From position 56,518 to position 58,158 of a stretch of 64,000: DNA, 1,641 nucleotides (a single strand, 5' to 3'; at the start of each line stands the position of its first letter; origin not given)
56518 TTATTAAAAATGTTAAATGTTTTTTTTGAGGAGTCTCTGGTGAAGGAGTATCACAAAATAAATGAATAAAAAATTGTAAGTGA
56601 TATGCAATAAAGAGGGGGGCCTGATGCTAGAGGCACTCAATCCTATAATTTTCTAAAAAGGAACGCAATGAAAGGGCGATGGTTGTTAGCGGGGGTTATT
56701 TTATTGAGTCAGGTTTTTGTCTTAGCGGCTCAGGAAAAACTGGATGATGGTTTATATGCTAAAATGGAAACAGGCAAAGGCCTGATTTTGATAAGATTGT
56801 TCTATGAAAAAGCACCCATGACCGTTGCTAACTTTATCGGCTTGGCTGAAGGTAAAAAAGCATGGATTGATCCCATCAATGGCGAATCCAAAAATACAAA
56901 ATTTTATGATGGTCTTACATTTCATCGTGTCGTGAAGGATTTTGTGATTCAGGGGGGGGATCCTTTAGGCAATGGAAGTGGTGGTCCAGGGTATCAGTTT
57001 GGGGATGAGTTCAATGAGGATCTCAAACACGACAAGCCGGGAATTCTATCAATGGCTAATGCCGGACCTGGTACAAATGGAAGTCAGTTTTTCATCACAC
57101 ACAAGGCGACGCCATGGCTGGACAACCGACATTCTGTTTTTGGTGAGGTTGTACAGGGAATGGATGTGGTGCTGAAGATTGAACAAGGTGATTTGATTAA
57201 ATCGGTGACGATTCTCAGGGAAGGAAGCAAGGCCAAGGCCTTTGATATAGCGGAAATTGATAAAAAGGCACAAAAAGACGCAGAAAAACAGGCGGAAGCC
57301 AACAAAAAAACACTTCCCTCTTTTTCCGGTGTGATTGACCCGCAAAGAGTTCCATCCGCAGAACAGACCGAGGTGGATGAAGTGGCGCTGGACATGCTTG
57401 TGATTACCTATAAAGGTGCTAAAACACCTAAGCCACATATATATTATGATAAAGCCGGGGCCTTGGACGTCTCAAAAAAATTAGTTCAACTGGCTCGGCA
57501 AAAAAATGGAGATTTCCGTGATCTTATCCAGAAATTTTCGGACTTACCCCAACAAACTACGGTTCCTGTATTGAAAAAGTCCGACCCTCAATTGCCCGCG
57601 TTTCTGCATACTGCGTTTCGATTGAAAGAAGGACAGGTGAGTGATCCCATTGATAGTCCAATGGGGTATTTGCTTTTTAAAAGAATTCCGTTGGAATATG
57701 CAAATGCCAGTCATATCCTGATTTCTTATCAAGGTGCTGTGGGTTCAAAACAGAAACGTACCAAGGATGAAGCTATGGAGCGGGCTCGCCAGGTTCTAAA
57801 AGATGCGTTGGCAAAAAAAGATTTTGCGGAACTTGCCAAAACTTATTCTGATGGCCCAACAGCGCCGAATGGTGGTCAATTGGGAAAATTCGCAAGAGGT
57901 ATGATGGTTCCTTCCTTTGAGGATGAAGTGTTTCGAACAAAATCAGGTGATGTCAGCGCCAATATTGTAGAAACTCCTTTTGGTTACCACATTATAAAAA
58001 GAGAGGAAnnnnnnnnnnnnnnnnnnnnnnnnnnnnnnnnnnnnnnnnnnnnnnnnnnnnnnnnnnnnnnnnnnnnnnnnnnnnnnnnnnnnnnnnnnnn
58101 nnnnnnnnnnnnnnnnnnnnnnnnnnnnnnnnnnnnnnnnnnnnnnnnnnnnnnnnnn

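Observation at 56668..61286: Tandem secreted cyclophilin-parvulin fusion PPIases; the second is a 1092-aa variant with inactivated cyclophilin signature and about six novel ~100-aa helical repeats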

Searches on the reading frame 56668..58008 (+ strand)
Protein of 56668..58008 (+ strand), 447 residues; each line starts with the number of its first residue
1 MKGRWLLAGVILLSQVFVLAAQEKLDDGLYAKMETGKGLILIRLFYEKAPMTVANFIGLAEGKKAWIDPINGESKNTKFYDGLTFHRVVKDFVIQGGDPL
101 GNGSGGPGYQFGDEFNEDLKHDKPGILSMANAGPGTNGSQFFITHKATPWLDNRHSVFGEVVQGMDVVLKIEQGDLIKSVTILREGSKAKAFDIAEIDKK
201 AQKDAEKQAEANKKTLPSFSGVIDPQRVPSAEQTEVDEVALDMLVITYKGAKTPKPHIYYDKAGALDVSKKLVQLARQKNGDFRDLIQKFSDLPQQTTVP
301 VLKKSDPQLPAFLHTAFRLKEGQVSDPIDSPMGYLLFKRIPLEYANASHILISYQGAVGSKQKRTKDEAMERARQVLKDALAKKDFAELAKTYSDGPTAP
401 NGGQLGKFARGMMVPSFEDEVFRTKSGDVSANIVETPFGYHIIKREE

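Call 3: search_protein_families(library=pfam, proteins=[window:56668-58008:+], max_evalue=1)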
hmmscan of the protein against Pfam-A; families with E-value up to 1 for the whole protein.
window:56668-58008:+ (447 aa): 4 families
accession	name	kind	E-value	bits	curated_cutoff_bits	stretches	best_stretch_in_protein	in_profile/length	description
PF00160.26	Pro_isomerase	-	9.6e-46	156.4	21.7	1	31-176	2-142/159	Cyclophilin type peptidyl-prolyl cis-trans isomerase/CLD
PF00639.27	Rotamase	-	3.7e-34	118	21.7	2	349-446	1-96/97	PPIC-type PPIASE domain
PF13616.12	Rotamase_3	-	1.2e-33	116.6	22.5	2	344-444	15-111/116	PPIC-type PPIASE domain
PF13145.12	Rotamase_2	-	4.4e-14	53.8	27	2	274-339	39-105/121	PPIC-type PPIASE domain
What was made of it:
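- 56758..57195 (+): Gene 1 cyclophilin domain (aa 31-176) with an intact catalytic signature. Pfam Pro_isomerase E=9.6e-46 (call 3).
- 57355..57687 (+): Gene 1 middle parvulin-like domain (aa ~230-340), lacking both catalytic histidines. Second Rotamase / Rotamase_2 stretch (call 3).
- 57700..58005 (+): Gene 1 C-terminal parvulin domain (aa 345-446), canonical (SHILI ... SDGP ... GGxLG ... FGYHIIK). Pfam Rotamase at aa 349-446 covering profile 1-96 of 97, E=3.7e-34 for the protein (call 3).
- Checked: Gene 1 has Pro_isomerase at aa 31-176 (E=1e-45) and two Rotamase stretches (call 3).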

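Call 4: search_protein_families(library=ncbifam, proteins=[window:56668-58008:+], max_evalue=1)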
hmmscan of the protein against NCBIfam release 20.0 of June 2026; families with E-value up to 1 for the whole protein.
window:56668-58008:+ (447 aa): 12 families
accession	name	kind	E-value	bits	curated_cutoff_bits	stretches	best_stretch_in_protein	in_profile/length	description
TIGR02933.1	nifM_nitrog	equivalog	5.9e-16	59.1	168.2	2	371-444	143-216/256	nitrogen fixation protein NifM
NF002827.0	PRK03002.1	equivalog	1.4e-15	57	343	2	371-444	148-221/285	peptidylprolyl isomerase PrsA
NF002824.0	PRK02998.1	subfamily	1.9e-15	57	360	2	372-444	147-219/283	peptidylprolyl isomerase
NF000809.0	PRK00059.1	equivalog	1.1e-14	54.6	303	2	346-445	198-284/336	peptidylprolyl isomerase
NF002846.0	PRK03095.1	equivalog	6.5e-14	52.1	361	1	354-444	129-217/287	peptidylprolyl isomerase PrsA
NF008057.0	PRK10791.1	equivalog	1.7e-12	47.4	297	1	33-173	4-138/164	peptidylprolyl isomerase B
NF008151.0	PRK10903.1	equivalog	3.1e-12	46.3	308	1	13-173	15-164/190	peptidylprolyl isomerase A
NF008038.0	PRK10770.1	equivalog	1.1e-11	44.2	394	1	344-444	284-379/431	peptidylprolyl isomerase SurA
NF011969.0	PRK15441.1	equivalog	1.8e-11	44.3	127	1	373-444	18-88/93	peptidylprolyl isomerase PpiC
NF003356.0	PRK04405.1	subfamily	8.6e-11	41.4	339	1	354-444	141-232/299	peptidylprolyl isomerase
NF008054.0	PRK10788.1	equivalog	0.00091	18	493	1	371-444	282-354/626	peptidylprolyl isomerase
TIGR03268.1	methan_mark_3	equivalog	0.11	11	234.45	1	151-185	142-176/503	methyl-coenzyme M reductase-associated protein Mmp3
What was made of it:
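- On PpiD: NCBIfam PRK10788 scores 18 bits against a cutoff of 493 (call 4).
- Closest known: SurA. Different: The NCBIfam SurA model scores far below cutoff (call 4).
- PpiD scores 18 bits against 493 (call 4).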

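Call 11: find_homologous_proteins(query=window:56668-58008:+)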
Query window:56668-58008:+ (447 aa): 7997 proteins with E <= 0.001 among 8000 candidates; the best 120 are listed.
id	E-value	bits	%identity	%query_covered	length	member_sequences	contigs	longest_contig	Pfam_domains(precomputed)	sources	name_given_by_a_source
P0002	7.6e-297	1002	100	100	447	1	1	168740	PF13145.13,PF00160.27,PF00639.28,PF13616.13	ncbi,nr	ncbi:MAG: peptidylprolyl isomerase [SAR324 cluster bacterium]|nr:peptidylprolyl isomerase [SAR324 cl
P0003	1.3e-176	606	60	100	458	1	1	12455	PF13145.13,PF00160.27,PF00639.28,PF13616.13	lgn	-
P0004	1.8e-170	586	58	99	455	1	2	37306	PF13145.13,PF00160.27,PF00639.28,PF13616.13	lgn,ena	-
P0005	1.9e-170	586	59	99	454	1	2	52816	PF13145.13,PF00160.27,PF00639.28,PF13616.13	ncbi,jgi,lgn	jgi:cyclophilin family peptidyl-prolyl cis-trans isomerase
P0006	4.2e-169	581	59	99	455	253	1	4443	PF13145.13,PF00160.27,PF00639.28,PF13616.13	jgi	-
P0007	8.0e-168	577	58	99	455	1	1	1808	PF13145.13,PF00160.27,PF00639.28,PF13616.13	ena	-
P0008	4.7e-166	571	59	95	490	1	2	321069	PF13145.13,PF00160.27,PF00639.28,PF13616.13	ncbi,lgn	-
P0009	6.0e-166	571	58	99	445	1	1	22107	PF13145.13,PF00160.27,PF00639.28,PF13616.13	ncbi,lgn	-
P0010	1.6e-165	570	60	95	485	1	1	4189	PF13145.13,PF00160.27,PF00639.28,PF13616.13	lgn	-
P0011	2.7e-165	569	57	99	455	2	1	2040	PF13145.13,PF00160.27,PF00639.28,PF13616.13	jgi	jgi:cyclophilin family peptidyl-prolyl cis-trans isomerase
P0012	2.7e-165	569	57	99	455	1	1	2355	PF13145.13,PF00160.27,PF00639.28,PF13616.13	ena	-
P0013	2.7e-165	569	56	99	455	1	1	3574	PF13145.13,PF00160.27,PF00639.28,PF13616.13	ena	-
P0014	5.5e-165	568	58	95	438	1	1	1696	PF13145.13,PF00160.27,PF00639.28,PF13616.13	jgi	jgi:cyclophilin family peptidyl-prolyl cis-trans isomerase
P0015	7.0e-165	568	59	96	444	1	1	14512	PF13145.13,PF00160.27,PF00639.28,PF13616.13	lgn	-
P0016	1.3e-163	563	57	98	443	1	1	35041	PF13145.13,PF00160.27,PF00639.28,PF13616.13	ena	-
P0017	4.7e-163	561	57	97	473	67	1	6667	PF13145.13,PF00160.27,PF00639.28,PF13616.13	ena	-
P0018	5.9e-163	561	56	99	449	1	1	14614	PF13145.13,PF00160.27,PF00639.28,PF13616.13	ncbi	-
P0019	8.3e-163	561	58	95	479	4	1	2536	PF13145.13,PF00160.27,PF00639.28,PF13616.13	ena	-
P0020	1.3e-162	560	55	98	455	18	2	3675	PF13145.13,PF00160.27,PF00639.28,PF13616.13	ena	-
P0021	4.8e-162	558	56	95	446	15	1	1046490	PF13145.13,PF00160.27,PF00639.28,PF13616.13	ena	-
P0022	4.8e-162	558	55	98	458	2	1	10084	PF13145.13,PF00160.27,PF00639.28,PF13616.13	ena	-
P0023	6.7e-162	558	55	98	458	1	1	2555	PF13145.13,PF00160.27,PF00639.28,PF13616.13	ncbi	-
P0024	7.0e-162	558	57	95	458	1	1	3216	PF13145.13,PF00160.27,PF00639.28,PF13616.13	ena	-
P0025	7.5e-162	558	56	98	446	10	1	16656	PF13145.13,PF00160.27,PF00639.28,PF13616.13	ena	-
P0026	7.8e-162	557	57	95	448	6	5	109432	PF13145.13,PF00160.27,PF00639.28,PF13616.13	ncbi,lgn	-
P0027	3.0e-161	556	59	95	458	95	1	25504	PF13145.13,PF00160.27,PF00639.28,PF13616.13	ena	-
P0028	8.7e-161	554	57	94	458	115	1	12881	PF13145.13,PF00160.27,PF00639.28,PF13616.13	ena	-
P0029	1.1e-160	554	55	100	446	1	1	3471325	PF13145.13,PF00160.27,PF00639.28,PF13616.13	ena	-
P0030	3.0e-160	552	55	98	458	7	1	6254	PF13145.13,PF00160.27,PF00639.28,PF13616.13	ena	-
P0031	3.6e-160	552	54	100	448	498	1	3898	PF13145.13,PF00160.27,PF00639.28,PF13616.13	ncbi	-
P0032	4.5e-160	552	58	94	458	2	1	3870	PF13145.13,PF00160.27,PF00639.28,PF13616.13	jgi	-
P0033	5.0e-160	551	58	94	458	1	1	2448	PF13145.13,PF00160.27,PF00639.28,PF13616.13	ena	-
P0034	6.0e-160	551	58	94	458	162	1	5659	PF13145.13,PF00160.27,PF00639.28,PF13616.13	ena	-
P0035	6.4e-160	551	56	95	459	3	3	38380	PF13145.13,PF00160.27,PF00639.28,PF13616.13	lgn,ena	-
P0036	1.1e-159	550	59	94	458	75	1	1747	PF13145.13,PF00160.27,PF00639.28,PF13616.13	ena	-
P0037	1.2e-159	550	55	99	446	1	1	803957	PF13145.13,PF00160.27,PF00639.28,PF13616.13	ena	-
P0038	1.3e-159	550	58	94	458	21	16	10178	PF13145.13,PF00160.27,PF00639.28,PF13616.13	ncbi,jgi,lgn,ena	jgi:cyclophilin family peptidyl-prolyl cis-trans isomerase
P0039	1.6e-159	550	56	98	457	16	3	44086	PF13145.13,PF00160.27,PF00639.28,PF13616.13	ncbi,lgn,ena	-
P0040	1.7e-159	550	57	95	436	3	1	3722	PF13145.13,PF00160.27,PF00639.28,PF13616.13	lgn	-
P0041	1.8e-159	550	55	98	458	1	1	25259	PF13145.13,PF00160.27,PF00639.28,PF13616.13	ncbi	-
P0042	3.9e-159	549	55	98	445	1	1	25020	PF13145.13,PF00160.27,PF00639.28,PF13616.13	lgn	-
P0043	4.3e-159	548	56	99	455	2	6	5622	PF13145.13,PF00160.27,PF00639.28,PF13616.13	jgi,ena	-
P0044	7.6e-159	548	57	95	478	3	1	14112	PF13145.13,PF00160.27,PF00639.28,PF13616.13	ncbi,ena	-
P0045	1.2e-158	547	58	95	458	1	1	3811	PF13145.13,PF00160.27,PF00639.28,PF13616.13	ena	-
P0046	1.3e-158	547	58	94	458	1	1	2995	PF13145.13,PF00160.27,PF00639.28,PF13616.13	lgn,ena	-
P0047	1.4e-158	547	57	94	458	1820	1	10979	PF13145.13,PF00160.27,PF00639.28,PF13616.13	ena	-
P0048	1.5e-158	547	55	99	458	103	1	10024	PF13145.13,PF00160.27,PF00639.28,PF13616.13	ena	-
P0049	1.8e-158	546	57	95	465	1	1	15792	PF13145.13,PF00160.27,PF00639.28,PF13616.13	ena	-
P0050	2.0e-158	546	55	99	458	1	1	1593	PF13145.13,PF00160.27,PF00639.28,PF13616.13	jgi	-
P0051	2.1e-158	546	57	94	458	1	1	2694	PF13145.13,PF00160.27,PF00639.28,PF13616.13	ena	-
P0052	3.0e-158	546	55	98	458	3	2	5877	PF13145.13,PF00160.27,PF00639.28,PF13616.13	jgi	-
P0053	1.0e-157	544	56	98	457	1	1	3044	PF13145.13,PF00160.27,PF00639.28,PF13616.13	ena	-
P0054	1.4e-157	543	56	98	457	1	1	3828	PF13145.13,PF00160.27,PF00639.28,PF13616.13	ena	-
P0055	2.5e-157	543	57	96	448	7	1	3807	PF13145.13,PF00160.27,PF00639.28,PF13616.13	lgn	-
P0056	2.5e-157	543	57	94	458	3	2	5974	PF13145.13,PF00160.27,PF00639.28,PF13616.13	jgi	-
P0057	2.6e-157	543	57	95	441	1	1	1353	PF13145.13,PF00160.27,PF00639.28,PF13616.13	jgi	jgi:cyclophilin family peptidyl-prolyl cis-trans isomerase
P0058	2.7e-157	543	55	99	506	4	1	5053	PF13145.13,PF00160.27,PF00639.28,PF13616.13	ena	-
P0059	5.5e-157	541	57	94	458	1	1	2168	PF13145.13,PF00160.27,PF00639.28,PF13616.13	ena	-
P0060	6.4e-157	541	55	98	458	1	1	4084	PF13145.13,PF00160.27,PF00639.28,PF13616.13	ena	-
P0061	7.8e-157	541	56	99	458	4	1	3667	PF13145.13,PF00160.27,PF00639.28,PF13616.13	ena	-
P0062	9.5e-157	541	54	98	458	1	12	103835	PF13145.13,PF00160.27,PF00639.28,PF13616.13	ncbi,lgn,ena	-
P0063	1.1e-156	541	57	95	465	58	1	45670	PF13145.13,PF00160.27,PF00639.28,PF13616.13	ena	-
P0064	1.2e-156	540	55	98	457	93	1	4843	PF13145.13,PF00160.27,PF00639.28,PF13616.13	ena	-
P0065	1.4e-156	540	55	98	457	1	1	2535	PF13145.13,PF00160.27,PF00639.28,PF13616.13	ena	-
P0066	2.2e-156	540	55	98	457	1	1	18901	PF13145.13,PF00160.27,PF00639.28,PF13616.13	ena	-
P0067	4.9e-156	538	55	98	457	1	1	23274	PF13145.13,PF00160.27,PF00639.28,PF13616.13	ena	-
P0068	7.0e-156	538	57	95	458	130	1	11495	PF13145.13,PF00160.27,PF00639.28,PF13616.13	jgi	-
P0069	7.2e-156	538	55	98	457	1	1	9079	PF13145.13,PF00160.27,PF00639.28,PF13616.13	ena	-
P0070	9.9e-156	537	55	98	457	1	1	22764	PF13145.13,PF00160.27,PF00639.28,PF13616.13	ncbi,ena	-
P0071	1.1e-155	537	55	95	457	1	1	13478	PF13145.13,PF00160.27,PF00639.28,PF13616.13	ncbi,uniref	ncbi:uncharacterized protein METZ01_LOCUS12587 [marine metagenome]|uniref:peptidylprolyl isomerase n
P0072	1.2e-155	537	55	98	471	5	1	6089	PF13145.13,PF00160.27,PF00639.28,PF13616.13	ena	-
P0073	1.3e-155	537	54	99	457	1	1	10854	PF13145.13,PF00160.27,PF00639.28,PF13616.13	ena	-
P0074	1.3e-155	537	55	99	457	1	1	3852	PF13145.13,PF00160.27,PF00639.28,PF13616.13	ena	-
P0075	1.5e-155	537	55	99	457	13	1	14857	PF13145.13,PF00160.27,PF00639.28,PF13616.13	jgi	-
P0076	1.7e-155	537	55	98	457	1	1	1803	PF13145.13,PF00160.27,PF00639.28,PF13616.13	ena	-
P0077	1.7e-155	537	54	99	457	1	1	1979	PF13145.13,PF00160.27,PF00639.28,PF13616.13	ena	-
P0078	2.0e-155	536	55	98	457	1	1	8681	PF13145.13,PF00160.27,PF00639.28,PF13616.13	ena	-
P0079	2.8e-155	536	56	96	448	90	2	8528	PF13145.13,PF00160.27,PF00639.28,PF13616.13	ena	-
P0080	3.3e-155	536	54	99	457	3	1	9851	PF13145.13,PF00160.27,PF00639.28,PF13616.13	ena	-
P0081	3.4e-155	536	54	99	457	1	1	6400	PF13145.13,PF00160.27,PF00639.28,PF13616.13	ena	-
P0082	3.6e-155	535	55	97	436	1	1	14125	PF13145.13,PF00160.27,PF00639.28,PF13616.13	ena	-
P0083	4.1e-155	535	54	99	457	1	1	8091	PF13145.13,PF00160.27,PF00639.28,PF13616.13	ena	-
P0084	4.4e-155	535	55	95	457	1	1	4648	PF13145.13,PF00160.27,PF00639.28,PF13616.13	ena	-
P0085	5.4e-155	535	54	99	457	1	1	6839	PF13145.13,PF00160.27,PF00639.28,PF13616.13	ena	-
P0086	5.7e-155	535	55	98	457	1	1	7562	PF13145.13,PF00160.27,PF00639.28,PF13616.13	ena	-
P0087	7.0e-155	535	55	98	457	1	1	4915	PF13145.13,PF00160.27,PF00639.28,PF13616.13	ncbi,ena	-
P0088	7.9e-155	534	54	99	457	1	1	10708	PF13145.13,PF00160.27,PF00639.28,PF13616.13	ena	-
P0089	8.1e-155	534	57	95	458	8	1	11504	PF13145.13,PF00160.27,PF00639.28,PF13616.13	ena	-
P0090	8.5e-155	534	54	99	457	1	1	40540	PF13145.13,PF00160.27,PF00639.28,PF13616.13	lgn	-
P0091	9.5e-155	534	55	99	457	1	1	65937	PF13145.13,PF00160.27,PF00639.28,PF13616.13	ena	-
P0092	1.1e-154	534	55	98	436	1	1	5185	PF13145.13,PF00160.27,PF00639.28,PF13616.13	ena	-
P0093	1.2e-154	534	56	94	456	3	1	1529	PF13145.13,PF00160.27,PF00639.28,PF13616.13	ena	-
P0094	1.3e-154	534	54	98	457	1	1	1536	PF13145.13,PF00160.27,PF00639.28,PF13616.13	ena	-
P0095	1.6e-154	533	55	98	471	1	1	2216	PF13145.13,PF00160.27,PF00639.28,PF13616.13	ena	-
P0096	1.7e-154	533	54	99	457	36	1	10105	PF13145.13,PF00160.27,PF00639.28,PF13616.13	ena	-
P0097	2.1e-154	533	54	98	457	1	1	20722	PF13145.13,PF00160.27,PF00639.28,PF13616.13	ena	-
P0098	2.3e-154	533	55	98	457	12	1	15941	PF13145.13,PF00160.27,PF00639.28,PF13616.13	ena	-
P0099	2.8e-154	533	57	95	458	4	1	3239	PF13145.13,PF00160.27,PF00639.28,PF13616.13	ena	-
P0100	3.0e-154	532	55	96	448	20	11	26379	PF13145.13,PF00160.27,PF00639.28,PF13616.13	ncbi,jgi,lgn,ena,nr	ncbi:MAG: hypothetical protein CL923_00145 [Deltaproteobacteria bacterium]|jgi:cyclophilin family pe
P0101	4.0e-154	532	55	95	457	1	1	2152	PF13145.13,PF00160.27,PF00639.28,PF13616.13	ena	-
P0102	4.1e-154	532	54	98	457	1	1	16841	PF13145.13,PF00160.27,PF00639.28,PF13616.13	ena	-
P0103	4.7e-154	532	56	94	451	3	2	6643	PF13145.13,PF00160.27,PF00639.28,PF13616.13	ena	-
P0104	5.6e-154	532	55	94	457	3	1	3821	PF13145.13,PF00160.27,PF00639.28,PF13616.13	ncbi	-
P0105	6.4e-154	531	55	95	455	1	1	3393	PF13145.13,PF00160.27,PF00639.28,PF13616.13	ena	-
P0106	6.5e-154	531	54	99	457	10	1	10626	PF13145.13,PF00160.27,PF00639.28,PF13616.13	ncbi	-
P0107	7.5e-154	531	54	99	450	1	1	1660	PF13145.13,PF00160.27,PF00639.28,PF13616.13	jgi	-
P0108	7.6e-154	531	54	99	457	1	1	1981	PF13145.13,PF00160.27,PF00639.28,PF13616.13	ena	-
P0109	8.0e-154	531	56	100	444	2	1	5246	PF13145.13,PF00160.27,PF00639.28,PF13616.13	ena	-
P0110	8.4e-154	531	56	95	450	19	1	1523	PF13145.13,PF00160.27,PF00639.28,PF13616.13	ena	-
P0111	1.7e-153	530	57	94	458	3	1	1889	PF13145.13,PF00160.27,PF00639.28,PF13616.13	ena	-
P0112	2.1e-153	530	54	97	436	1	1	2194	PF13145.13,PF00160.27,PF00639.28,PF13616.13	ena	-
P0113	2.2e-153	530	55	98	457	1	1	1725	PF13145.13,PF00160.27,PF00639.28,PF13616.13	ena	-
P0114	2.8e-153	529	54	99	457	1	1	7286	PF13145.13,PF00160.27,PF00639.28,PF13616.13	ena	-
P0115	2.9e-153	529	52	99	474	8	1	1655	PF13145.13,PF00160.27,PF00639.28,PF13616.13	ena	-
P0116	3.6e-153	529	54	99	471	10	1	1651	PF13145.13,PF00160.27,PF00639.28,PF13616.13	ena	-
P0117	3.7e-153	529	53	99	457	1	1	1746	PF13145.13,PF00160.27,PF00639.28,PF13616.13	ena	-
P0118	4.0e-153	529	55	95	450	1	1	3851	PF13145.13,PF00160.27,PF00639.28,PF13616.13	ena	-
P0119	4.5e-153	529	55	98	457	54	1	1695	PF13145.13,PF00160.27,PF00639.28,PF13616.13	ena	-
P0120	5.2e-153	528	56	94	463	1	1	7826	PF13145.13,PF00160.27,PF00639.28,PF13616.13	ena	-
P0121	5.6e-153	528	55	94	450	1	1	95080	PF13145.13,PF00160.27,PF00639.28,PF13616.13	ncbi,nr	ncbi:MAG: peptidylprolyl isomerase [SAR324 cluster bacterium]|nr:peptidylprolyl isomerase [SAR324 cl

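Call 13: find_encoding_contigs(protein=P0029, flank=8000, max_places=2)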
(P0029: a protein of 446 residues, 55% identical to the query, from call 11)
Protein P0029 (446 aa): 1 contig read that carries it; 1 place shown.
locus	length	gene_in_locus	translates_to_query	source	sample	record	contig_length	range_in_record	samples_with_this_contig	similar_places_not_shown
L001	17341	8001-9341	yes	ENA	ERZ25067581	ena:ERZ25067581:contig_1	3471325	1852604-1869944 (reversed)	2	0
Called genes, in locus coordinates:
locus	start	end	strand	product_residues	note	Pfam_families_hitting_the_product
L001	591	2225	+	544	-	PF02321:OEP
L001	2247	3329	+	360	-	PF25917:BSH_RND, PF25973:BSH_CzcB, PF00364:Biotin_lipoyl (faint), PF25919:BSH_CusB, PF25954:Beta-barrel_RND_2, PF25967:RND-MFP_C (weak), PF25975:CzcB_C (weak), PF25989:YknX_C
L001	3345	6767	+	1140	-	PF00873:ACR_tran, PF03176:MMPL (faint)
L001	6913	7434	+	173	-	PF07977:FabA, PF22818:ApeI-like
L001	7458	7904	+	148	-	-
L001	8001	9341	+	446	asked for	PF00160:Pro_isomerase, PF13145:Rotamase_2 (weak), PF00639:Rotamase, PF13616:Rotamase_3, PF13145:Rotamase_2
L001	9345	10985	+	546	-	PF01676:Metalloenzyme, PF06415:iPGM_N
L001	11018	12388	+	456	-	PF03721:UDPG_MGDP_dh_N, PF00984:UDPG_MGDP_dh, PF03720:UDPG_MGDP_dh_C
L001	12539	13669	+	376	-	PF10084:DUF2322, PF00132:Hexapep (faint)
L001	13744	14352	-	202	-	PF02798:GST_N, PF13417:GST_N_3, PF13409:GST_N_2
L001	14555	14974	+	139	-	-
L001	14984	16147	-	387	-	PF07995:GSDH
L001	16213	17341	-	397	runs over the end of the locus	PF02515:CoA_transf_3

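Call 14: find_encoding_contigs(protein=P0121, flank=8000, max_places=2)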
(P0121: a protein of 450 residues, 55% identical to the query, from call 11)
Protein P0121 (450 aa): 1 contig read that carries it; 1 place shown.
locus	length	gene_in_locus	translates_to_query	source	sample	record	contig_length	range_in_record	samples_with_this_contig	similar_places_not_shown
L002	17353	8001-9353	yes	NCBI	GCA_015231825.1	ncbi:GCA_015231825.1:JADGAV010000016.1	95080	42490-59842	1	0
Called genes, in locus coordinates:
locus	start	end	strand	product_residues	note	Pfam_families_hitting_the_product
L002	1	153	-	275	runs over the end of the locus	PF02653:BPD_transp_2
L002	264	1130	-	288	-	PF02653:BPD_transp_2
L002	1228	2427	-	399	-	PF13458:Peripla_BP_6, PF01094:ANF_receptor, PF13433:Peripla_BP_5 (weak)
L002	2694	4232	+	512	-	PF13231:PMT_2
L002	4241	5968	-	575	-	PF07995:GSDH, PF00034:Cytochrom_C (faint)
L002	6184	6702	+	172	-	PF07977:FabA, PF22818:ApeI-like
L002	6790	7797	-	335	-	PF13576:Pentapeptide_3 (faint), PF00805:Pentapeptide (weak), PF13599:Pentapeptide_4, PF00805:Pentapeptide (weak), PF13599:Pentapeptide_4, PF25296:Decapeptide (weak), PF00805:Pentapeptide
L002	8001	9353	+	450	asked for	PF00160:Pro_isomerase, PF13616:Rotamase_3 (weak), PF00639:Rotamase (weak), PF13145:Rotamase_2, PF13616:Rotamase_3, PF00639:Rotamase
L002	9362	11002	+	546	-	PF01676:Metalloenzyme, PF06415:iPGM_N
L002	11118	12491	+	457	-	PF03721:UDPG_MGDP_dh_N, PF00984:UDPG_MGDP_dh, PF03720:UDPG_MGDP_dh_C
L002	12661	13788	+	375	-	PF10084:DUF2322, PF00132:Hexapep (weak)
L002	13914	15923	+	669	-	PF01743:PolyA_pol, PF12627:PolyA_pol_RNAbd, PF01966:HD (weak)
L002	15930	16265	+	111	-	-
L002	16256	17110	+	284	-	PF13367:PrsW-protease, PF12773:DZR (weak)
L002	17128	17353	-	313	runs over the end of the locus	PF03773:ArsP_1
